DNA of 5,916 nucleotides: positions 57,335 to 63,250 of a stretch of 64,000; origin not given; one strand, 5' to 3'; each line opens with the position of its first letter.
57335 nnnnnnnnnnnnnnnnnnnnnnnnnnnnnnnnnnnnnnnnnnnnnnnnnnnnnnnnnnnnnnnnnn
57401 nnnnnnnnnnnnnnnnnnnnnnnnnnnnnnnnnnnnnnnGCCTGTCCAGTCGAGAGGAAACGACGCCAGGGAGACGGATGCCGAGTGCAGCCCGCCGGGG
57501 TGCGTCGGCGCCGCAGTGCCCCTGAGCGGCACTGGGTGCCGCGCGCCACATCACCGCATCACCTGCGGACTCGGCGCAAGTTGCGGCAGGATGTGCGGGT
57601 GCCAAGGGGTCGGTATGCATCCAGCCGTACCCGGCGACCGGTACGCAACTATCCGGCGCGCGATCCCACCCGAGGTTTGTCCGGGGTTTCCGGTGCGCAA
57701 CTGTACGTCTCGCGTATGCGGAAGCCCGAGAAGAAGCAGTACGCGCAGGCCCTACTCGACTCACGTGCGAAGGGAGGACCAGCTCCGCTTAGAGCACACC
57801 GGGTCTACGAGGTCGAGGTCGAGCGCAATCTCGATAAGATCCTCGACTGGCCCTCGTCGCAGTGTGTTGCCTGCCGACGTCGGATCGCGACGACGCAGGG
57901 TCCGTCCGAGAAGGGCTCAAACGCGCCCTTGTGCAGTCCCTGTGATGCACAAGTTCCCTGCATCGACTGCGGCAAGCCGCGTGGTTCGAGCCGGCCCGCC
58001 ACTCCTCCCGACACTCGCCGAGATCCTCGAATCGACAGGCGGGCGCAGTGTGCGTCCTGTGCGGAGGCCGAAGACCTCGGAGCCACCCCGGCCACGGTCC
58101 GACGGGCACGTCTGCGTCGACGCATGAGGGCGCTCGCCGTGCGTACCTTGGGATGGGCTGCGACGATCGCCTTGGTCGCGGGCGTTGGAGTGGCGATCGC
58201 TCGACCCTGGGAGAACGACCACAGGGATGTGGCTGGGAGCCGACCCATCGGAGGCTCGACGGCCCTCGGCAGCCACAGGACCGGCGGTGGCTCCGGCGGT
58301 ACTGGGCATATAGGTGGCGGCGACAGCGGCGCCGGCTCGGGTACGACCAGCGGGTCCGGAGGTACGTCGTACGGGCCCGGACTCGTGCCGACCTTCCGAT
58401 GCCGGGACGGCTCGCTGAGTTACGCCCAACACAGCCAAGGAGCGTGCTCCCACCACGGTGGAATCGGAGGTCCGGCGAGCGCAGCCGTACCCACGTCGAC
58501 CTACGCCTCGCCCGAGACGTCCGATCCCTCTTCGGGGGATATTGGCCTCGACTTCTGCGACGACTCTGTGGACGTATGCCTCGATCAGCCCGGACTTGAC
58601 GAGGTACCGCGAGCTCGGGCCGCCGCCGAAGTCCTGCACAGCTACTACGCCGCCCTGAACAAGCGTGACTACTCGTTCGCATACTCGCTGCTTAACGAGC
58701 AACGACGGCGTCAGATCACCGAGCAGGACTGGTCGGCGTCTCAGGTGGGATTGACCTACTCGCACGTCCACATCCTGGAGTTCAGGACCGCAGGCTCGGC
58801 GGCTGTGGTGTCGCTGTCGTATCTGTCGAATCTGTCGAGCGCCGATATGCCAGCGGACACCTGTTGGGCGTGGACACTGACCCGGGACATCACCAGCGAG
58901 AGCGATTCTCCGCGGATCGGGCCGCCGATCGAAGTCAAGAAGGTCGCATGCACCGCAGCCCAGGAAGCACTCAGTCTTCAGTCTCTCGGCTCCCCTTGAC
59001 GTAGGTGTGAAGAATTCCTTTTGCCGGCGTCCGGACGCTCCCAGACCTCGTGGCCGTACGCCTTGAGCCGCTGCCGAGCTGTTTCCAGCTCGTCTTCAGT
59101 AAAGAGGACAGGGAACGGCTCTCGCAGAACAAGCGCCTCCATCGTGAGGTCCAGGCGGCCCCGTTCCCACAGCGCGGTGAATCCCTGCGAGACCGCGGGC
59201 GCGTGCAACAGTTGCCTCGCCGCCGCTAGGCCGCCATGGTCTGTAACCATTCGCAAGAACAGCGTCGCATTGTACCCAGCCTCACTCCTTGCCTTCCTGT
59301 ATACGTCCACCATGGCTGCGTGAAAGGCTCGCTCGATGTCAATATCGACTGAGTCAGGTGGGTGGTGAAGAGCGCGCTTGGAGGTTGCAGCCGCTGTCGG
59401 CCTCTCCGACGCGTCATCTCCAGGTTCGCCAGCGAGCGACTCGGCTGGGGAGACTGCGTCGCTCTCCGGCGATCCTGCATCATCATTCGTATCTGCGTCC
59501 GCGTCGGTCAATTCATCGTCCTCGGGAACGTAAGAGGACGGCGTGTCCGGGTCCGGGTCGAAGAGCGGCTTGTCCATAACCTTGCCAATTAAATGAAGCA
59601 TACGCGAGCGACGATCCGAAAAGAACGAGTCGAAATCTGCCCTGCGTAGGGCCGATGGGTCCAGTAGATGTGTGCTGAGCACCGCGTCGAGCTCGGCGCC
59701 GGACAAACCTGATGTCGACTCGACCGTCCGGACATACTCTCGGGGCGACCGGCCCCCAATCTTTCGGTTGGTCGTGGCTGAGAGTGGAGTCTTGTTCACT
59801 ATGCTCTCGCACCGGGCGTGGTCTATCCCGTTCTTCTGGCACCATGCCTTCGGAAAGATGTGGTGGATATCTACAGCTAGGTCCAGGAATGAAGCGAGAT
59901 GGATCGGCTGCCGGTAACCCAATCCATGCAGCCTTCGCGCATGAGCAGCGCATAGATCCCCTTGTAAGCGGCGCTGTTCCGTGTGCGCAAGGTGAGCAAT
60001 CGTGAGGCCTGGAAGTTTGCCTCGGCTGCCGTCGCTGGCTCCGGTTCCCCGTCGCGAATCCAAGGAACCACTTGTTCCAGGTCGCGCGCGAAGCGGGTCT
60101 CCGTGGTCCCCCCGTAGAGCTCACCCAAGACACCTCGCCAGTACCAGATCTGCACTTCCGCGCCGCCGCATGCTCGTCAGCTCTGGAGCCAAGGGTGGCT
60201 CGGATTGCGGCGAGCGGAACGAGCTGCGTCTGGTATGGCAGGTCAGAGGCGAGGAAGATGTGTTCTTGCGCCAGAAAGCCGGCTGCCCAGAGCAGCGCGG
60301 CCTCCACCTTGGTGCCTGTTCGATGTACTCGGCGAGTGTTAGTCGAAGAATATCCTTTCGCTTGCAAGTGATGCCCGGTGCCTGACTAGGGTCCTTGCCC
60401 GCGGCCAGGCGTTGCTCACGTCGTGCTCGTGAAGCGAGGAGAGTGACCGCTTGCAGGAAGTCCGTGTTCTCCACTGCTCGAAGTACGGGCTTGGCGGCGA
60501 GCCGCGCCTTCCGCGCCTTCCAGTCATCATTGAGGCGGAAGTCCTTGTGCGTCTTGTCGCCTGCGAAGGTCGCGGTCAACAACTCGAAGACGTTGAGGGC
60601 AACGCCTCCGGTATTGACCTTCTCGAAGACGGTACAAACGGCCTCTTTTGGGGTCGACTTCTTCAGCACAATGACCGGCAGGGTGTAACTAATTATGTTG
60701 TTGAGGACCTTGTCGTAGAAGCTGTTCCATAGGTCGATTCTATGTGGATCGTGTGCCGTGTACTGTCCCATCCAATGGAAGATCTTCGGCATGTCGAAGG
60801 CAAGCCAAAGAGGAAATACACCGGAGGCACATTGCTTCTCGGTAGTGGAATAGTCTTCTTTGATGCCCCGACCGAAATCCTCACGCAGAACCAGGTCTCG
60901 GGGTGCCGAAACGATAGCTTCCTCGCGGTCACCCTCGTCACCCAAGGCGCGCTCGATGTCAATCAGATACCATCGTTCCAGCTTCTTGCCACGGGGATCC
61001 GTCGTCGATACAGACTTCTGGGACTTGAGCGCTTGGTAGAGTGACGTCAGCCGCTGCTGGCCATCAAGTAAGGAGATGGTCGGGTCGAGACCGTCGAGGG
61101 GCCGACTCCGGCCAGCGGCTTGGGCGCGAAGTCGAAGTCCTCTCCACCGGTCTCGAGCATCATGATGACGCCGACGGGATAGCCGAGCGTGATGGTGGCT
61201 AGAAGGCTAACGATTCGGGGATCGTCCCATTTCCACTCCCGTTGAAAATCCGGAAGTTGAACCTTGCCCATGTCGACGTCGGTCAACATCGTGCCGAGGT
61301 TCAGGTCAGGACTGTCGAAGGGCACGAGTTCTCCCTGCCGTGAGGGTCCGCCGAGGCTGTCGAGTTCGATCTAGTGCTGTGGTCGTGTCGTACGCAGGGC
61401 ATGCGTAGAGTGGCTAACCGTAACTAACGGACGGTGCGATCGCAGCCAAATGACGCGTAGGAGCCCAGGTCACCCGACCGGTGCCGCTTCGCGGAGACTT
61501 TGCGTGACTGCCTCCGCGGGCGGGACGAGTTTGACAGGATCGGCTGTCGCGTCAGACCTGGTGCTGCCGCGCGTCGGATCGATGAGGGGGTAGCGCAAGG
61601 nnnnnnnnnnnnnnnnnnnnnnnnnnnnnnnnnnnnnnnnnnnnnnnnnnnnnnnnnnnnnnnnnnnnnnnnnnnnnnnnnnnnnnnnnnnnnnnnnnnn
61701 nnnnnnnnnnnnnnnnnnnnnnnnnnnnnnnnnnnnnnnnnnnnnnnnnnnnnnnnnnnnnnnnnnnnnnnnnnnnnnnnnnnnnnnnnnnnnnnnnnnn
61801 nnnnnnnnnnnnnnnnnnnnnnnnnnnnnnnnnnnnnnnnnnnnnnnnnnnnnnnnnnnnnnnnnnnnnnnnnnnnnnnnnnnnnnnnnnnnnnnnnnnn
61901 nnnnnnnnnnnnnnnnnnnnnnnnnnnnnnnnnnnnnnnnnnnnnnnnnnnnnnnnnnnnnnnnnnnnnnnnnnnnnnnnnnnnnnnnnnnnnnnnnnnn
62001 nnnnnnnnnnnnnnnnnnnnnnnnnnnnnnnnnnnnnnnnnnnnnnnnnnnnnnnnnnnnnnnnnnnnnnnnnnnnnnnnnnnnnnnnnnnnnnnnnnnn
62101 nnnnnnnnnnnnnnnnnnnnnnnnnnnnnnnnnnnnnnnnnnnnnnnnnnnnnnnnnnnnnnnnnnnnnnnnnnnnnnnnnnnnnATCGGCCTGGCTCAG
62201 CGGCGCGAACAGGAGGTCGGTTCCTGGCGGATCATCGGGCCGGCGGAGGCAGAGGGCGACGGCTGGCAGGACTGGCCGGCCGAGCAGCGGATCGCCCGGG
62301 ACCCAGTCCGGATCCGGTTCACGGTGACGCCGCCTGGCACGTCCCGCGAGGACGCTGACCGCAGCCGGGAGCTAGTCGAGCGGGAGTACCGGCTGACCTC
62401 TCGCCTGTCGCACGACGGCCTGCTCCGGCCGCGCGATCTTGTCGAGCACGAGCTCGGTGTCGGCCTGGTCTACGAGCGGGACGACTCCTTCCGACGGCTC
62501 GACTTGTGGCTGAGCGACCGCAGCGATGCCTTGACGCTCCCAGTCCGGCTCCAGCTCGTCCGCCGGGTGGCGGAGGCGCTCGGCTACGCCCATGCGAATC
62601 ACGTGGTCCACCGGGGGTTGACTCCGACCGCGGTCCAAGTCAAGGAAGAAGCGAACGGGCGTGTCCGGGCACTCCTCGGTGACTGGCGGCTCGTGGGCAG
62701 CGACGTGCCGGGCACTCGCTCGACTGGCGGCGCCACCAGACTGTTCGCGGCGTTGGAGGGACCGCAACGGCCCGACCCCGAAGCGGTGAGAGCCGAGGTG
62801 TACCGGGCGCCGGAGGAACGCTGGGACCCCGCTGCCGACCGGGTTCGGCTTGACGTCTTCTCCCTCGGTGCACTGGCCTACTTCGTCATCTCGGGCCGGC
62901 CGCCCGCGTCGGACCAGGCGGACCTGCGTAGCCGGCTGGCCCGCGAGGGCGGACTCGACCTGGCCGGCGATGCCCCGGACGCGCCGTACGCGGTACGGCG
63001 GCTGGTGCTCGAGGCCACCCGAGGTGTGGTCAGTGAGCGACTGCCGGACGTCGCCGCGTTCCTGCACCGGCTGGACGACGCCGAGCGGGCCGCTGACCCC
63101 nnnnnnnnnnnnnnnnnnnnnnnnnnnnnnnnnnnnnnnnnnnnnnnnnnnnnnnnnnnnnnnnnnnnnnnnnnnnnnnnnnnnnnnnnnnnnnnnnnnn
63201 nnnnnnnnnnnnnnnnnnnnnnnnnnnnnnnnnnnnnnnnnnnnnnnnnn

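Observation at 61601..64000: Untracked 800-codon open frame: NERD + pseudokinase + active-looking kinase (PglW-like), probable first gene of a BREX type 2 / Pgl system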

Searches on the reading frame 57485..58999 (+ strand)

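Call 10: search_protein_families(library=pfam, proteins=[window:57485-58999:+], max_evalue=0.01)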
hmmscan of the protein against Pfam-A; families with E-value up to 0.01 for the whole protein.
window:57485-58999:+ (504 aa): 1 family
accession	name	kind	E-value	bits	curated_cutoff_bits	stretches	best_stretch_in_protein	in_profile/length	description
PF12587.13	DUF3761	-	1.7e-06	28.8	29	1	303-327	54-78/82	Protein of unknown function (DUF3761)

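Call 11: search_protein_families(library=padloc, proteins=[window:57485-58999:+], max_evalue=0.001)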
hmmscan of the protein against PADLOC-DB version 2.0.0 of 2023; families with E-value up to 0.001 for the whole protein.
window:57485-58999:+ (504 aa): 0 families

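Call 33: search_protein_families(library=ncbifam, proteins=[window:57485-58999:+], max_evalue=0.01)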
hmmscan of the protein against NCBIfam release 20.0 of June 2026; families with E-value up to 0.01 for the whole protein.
window:57485-58999:+ (504 aa): 0 families

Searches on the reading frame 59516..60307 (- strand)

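Call 47: search_protein_families(library=pfam, proteins=[window:59516-60307:-], max_evalue=0.1)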
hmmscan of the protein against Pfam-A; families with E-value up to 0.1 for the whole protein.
seq(264 aa): 1 family
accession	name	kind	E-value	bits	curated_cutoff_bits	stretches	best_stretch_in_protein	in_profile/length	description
PF20528.3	DUF6743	-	0.026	15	27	0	6-63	22-75/78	Domain of unknown function (DUF6743)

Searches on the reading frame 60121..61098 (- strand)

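Call 10: search_protein_families(library=pfam, proteins=[window:60121-60945:-], max_evalue=0.01)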
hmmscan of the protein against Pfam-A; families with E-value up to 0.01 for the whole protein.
window:60121-60945:- (274 aa): 1 family
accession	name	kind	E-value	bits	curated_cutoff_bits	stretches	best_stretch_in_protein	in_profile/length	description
PF03235.19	GmrSD_N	-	4.8e-06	27.3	33.2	1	75-127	141-198/199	GmrSD restriction endonuclease, N-terminal domain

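Call 11: search_protein_families(library=padloc, proteins=[window:60121-60945:-], max_evalue=0.001)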
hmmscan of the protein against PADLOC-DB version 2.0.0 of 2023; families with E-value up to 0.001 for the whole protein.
window:60121-60945:- (274 aa): 1 family
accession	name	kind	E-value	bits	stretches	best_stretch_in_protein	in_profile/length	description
PDLC03877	NsnA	-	3.1e-07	28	1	75-132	148-205/385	-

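Call 33: search_protein_families(library=ncbifam, proteins=[window:60121-60945:-], max_evalue=0.01)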
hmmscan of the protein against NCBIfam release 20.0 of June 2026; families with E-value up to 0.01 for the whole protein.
window:60121-60945:- (274 aa): 0 families

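Call 47: search_protein_families(library=pfam, proteins=[window:60124-61098:-], max_evalue=0.1)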
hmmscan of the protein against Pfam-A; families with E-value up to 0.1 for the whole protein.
seq(325 aa): 1 family
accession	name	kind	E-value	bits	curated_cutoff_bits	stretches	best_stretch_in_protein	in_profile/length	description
PF03235.19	GmrSD_N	-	7.3e-14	52.8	33.2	1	5-178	56-198/199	GmrSD restriction endonuclease, N-terminal domain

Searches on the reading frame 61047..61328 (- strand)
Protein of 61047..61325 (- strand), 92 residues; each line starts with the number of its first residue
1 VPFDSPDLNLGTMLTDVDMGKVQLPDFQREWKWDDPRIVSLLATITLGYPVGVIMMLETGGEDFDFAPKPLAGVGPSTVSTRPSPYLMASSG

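Call 10: search_protein_families(library=pfam, proteins=[window:61047-61325:-], max_evalue=0.01)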
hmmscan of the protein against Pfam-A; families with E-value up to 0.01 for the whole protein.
window:61047-61325:- (92 aa): 1 family
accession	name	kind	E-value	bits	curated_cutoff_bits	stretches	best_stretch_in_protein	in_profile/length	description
PF03235.19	GmrSD_N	-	1e-08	36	33.2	1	12-57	3-49/199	GmrSD restriction endonuclease, N-terminal domain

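Call 11: search_protein_families(library=padloc, proteins=[window:61047-61325:-], max_evalue=0.001)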
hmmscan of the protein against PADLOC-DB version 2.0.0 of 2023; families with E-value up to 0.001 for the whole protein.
window:61047-61325:- (92 aa): 4 families
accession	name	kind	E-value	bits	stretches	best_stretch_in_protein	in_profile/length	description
PDLC04709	PDC-M55C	-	6.2e-09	33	1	10-60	17-67/554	-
PDLC04151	HEC-05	-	7.3e-08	29.6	1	9-59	27-77/600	-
PDLC04153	HEC-05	-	6e-05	19.4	1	13-64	12-63/621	-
PDLC04150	HEC-05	-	8.2e-05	19.6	1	14-59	14-59/583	-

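Call 33: search_protein_families(library=ncbifam, proteins=[window:61047-61325:-], max_evalue=0.01)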
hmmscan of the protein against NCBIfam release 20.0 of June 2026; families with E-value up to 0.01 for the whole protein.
window:61047-61325:- (92 aa): 0 families

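Call 47: search_protein_families(library=pfam, proteins=[window:61050-61328:-], max_evalue=0.1)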
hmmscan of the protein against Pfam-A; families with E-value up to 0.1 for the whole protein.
seq(93 aa): 1 family
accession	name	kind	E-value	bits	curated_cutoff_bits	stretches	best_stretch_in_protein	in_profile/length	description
PF03235.19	GmrSD_N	-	1.1e-08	35.9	33.2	1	13-58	3-49/199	GmrSD restriction endonuclease, N-terminal domain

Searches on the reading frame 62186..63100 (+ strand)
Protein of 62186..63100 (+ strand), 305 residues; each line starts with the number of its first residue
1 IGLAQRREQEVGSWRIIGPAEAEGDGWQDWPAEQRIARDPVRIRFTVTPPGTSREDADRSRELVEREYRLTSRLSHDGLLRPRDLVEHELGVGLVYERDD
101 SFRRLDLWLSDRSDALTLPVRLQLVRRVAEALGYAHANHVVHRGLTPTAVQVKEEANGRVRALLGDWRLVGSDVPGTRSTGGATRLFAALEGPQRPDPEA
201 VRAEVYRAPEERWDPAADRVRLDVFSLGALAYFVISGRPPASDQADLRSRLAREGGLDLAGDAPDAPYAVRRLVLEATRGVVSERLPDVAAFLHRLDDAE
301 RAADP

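Call 37: search_solved_structures(query=window:62186-63100:+, max_evalue=1, show_alignments=1)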
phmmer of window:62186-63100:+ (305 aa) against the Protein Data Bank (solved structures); distinct sequences matched with E-value up to 1: 635 (the best 60 are shown).
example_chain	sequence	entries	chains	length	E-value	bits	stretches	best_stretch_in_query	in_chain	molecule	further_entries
5m07_A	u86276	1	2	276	1.8e-06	30.6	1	50-172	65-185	Serine/threonine-protein kinase PknI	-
5m06_A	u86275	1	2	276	1.8e-06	30.5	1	50-172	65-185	Serine/threonine-protein kinase PknI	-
5xka_A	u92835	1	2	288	2.1e-06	30.4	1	50-172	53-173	Serine/threonine-protein kinase PknI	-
3kl8_A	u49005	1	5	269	3.1e-06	29.8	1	58-241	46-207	Calcium/calmodulin dependent protein kinase II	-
3kk9_A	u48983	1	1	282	3.6e-06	29.6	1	58-241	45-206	Calcium/calmodulin dependent protein kinase II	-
3kk8_A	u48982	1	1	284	3.7e-06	29.5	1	58-241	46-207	Calcium/calmodulin dependent protein kinase II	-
5yks_A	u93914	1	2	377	4.3e-06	29.3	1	66-246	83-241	SNF-related serine/threonine-protein kinase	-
2bdw_A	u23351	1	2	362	8.1e-06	28.4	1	58-241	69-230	Hypothetical protein K11E8.1d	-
5m09_A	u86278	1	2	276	8.5e-06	28.3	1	50-172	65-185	Serine/threonine-protein kinase PknI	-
9eed_A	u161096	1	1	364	1.2e-05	27.9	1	59-169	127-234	Kinase domain protein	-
5m08_A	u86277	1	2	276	1.2e-05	27.9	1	50-172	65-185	Serine/threonine-protein kinase PknI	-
1yrp_A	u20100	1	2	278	1.7e-05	27.4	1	59-166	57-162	Death-associated protein kinase 3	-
3bhy_A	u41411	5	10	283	1.8e-05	27.3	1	59-166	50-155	Death-associated protein kinase 3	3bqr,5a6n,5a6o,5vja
9ymt_A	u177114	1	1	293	1.9e-05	27.2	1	30-152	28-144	Serine/Threonine Kinase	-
4eqm_A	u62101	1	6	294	2e-05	27.2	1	30-152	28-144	Protein kinase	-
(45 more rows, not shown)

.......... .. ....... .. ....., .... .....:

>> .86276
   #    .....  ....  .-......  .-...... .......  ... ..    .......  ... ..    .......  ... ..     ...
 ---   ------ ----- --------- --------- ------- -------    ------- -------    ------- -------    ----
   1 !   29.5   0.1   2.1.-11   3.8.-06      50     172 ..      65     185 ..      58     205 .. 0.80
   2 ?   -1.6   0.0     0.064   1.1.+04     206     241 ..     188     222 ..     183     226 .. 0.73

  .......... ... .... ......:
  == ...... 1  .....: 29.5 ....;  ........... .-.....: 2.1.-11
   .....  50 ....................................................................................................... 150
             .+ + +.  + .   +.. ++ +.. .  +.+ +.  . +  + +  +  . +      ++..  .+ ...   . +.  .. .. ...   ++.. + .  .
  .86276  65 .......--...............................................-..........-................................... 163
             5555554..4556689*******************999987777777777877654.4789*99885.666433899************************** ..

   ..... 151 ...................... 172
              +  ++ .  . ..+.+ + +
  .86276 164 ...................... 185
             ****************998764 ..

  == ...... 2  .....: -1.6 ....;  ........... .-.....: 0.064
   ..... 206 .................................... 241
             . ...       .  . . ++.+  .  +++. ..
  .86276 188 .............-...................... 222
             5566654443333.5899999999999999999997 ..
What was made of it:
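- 62186..63100 (+): Degenerate kinase-fold domain (pseudokinase), about aa 196-500: HRG in place of HRD, Thr in place of the catalytic-loop Lys, Ala in place of Asn, D-W-R in place of DFG, APE retained. This segment alone matches solved kinase domains; the best is M. tuberculosis PknI at E=1.8e-6, with the catalytic loop and DFG region aligned (call 37).
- On PglW (NCBIfam NF033442, BREX system Ser/Thr kinase): Residues 196-500 alone match solved kinase domains (E=1.8e-6, call 37).
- Checked: When domain 1 is aligned to solved kinases (PknI, call 37), LLGDWR pairs with LLADFG.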
